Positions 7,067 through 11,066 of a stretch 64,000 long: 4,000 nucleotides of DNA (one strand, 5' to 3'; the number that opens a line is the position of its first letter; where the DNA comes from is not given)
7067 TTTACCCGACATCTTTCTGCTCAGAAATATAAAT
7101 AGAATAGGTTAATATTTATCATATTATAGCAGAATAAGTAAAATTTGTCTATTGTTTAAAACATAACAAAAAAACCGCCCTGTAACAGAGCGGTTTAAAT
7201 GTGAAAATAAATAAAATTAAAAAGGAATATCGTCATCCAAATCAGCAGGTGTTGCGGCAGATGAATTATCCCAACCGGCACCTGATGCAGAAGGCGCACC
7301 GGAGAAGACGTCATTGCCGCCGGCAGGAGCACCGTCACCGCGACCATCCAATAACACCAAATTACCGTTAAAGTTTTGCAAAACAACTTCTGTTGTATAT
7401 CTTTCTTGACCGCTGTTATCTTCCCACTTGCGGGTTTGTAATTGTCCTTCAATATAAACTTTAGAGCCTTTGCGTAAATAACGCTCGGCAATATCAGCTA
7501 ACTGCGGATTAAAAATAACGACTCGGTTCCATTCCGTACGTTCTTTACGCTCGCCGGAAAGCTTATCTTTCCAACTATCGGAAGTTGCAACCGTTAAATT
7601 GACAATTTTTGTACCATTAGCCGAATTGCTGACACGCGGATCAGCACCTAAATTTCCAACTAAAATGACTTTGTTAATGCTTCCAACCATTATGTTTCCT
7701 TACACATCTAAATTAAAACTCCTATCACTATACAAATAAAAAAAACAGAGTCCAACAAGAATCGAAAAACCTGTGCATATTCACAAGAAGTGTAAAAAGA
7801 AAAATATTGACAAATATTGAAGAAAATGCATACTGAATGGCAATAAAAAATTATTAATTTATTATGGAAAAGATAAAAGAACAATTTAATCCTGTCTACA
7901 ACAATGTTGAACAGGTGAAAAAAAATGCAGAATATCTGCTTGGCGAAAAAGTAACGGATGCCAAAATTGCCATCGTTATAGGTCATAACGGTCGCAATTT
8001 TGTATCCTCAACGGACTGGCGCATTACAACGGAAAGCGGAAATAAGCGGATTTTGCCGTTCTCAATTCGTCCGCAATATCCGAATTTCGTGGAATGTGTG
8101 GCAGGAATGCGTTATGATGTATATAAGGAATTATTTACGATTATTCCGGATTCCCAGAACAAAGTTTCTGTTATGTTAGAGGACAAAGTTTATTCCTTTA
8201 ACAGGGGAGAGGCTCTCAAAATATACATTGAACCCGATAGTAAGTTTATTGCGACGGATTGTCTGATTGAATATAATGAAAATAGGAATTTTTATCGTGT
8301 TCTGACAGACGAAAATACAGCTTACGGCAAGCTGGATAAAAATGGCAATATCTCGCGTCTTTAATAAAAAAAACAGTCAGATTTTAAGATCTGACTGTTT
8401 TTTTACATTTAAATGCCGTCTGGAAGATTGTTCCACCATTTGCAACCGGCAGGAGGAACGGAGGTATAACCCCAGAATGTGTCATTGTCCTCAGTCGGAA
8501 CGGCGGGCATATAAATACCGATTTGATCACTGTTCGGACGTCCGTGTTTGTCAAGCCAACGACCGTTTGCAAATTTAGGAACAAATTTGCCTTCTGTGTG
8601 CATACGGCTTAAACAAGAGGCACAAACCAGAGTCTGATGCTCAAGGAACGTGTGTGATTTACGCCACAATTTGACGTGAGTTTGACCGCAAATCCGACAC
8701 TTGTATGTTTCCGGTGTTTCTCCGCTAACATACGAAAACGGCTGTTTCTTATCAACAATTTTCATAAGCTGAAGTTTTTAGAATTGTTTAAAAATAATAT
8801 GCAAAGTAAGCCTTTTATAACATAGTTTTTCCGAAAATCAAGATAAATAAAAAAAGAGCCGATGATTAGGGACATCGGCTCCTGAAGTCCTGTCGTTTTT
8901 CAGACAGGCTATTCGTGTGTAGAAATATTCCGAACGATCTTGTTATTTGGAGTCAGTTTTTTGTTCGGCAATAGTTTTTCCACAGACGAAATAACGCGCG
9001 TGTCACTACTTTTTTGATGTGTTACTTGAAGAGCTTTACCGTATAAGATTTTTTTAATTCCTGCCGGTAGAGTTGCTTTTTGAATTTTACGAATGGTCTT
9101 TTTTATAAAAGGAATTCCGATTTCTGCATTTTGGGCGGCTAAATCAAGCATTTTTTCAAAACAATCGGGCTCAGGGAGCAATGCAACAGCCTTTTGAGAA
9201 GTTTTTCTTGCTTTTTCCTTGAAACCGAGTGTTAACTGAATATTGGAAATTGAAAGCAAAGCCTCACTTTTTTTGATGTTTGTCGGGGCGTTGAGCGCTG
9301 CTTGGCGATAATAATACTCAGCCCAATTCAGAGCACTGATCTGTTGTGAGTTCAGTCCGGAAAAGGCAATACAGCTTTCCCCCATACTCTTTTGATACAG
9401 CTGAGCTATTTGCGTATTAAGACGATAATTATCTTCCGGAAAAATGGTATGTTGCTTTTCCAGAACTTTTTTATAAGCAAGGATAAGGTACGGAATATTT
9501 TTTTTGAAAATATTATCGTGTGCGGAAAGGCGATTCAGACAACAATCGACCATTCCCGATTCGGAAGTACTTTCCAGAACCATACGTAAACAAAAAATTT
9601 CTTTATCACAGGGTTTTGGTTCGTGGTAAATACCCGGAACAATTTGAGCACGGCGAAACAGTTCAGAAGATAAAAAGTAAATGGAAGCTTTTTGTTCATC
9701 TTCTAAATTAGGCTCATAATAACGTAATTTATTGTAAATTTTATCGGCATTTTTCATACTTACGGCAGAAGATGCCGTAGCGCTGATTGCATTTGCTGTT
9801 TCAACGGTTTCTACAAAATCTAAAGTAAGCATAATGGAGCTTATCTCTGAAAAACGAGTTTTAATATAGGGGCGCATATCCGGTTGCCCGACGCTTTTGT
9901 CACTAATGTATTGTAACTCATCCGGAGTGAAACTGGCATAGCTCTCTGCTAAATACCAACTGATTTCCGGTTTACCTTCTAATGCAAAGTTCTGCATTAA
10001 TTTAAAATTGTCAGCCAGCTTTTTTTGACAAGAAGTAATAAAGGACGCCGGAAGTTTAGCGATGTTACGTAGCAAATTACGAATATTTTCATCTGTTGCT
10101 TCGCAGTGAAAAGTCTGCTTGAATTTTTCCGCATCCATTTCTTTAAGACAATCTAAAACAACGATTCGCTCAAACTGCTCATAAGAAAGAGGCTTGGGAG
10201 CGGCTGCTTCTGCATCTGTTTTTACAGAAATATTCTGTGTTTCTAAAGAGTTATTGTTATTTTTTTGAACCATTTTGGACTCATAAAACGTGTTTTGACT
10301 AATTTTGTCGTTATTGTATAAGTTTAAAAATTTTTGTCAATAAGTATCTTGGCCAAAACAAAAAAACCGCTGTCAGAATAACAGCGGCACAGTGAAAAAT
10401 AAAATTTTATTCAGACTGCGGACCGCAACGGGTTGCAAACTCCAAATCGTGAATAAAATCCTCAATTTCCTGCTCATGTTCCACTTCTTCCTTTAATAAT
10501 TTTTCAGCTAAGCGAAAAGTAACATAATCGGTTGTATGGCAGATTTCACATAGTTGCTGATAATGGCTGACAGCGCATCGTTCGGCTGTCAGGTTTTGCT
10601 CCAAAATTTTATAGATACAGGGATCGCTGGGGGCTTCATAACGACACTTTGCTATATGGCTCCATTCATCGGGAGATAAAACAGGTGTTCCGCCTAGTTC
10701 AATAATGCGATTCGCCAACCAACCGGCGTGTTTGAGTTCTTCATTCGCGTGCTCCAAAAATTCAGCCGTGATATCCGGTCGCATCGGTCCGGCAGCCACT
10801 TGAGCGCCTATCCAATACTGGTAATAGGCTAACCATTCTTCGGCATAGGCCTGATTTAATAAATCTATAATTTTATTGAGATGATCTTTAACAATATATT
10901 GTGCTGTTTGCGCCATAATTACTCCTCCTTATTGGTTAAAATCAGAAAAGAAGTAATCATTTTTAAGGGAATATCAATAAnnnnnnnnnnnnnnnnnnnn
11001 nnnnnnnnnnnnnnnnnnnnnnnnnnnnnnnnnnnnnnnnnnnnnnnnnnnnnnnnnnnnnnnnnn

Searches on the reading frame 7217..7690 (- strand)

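Call 51: search_protein_families(library=pfam, proteins=[window:7217-7690:-], max_evalue=0.001)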
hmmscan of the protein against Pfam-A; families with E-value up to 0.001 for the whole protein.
window:7217-7690:- (157 aa): 1 family
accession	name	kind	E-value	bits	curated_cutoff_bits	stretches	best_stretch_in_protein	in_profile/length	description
PF00436.31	SSB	-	8.6e-35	119.4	26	1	5-107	1-101/104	Single-strand binding protein family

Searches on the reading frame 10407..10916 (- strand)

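Call 51: search_protein_families(library=pfam, proteins=[window:10407-10916:-], max_evalue=0.001)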
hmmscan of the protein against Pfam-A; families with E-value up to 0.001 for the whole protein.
window:10407-10916:- (169 aa): 2 families
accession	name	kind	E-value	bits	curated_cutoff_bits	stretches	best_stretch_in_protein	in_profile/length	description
PF00210.30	Ferritin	-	4.3e-29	101.7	24.5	1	17-159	1-140/142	Ferritin-like domain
PF02915.23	Rubrerythrin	-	1.4e-06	29.1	22.8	1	18-150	1-132/137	Rubrerythrin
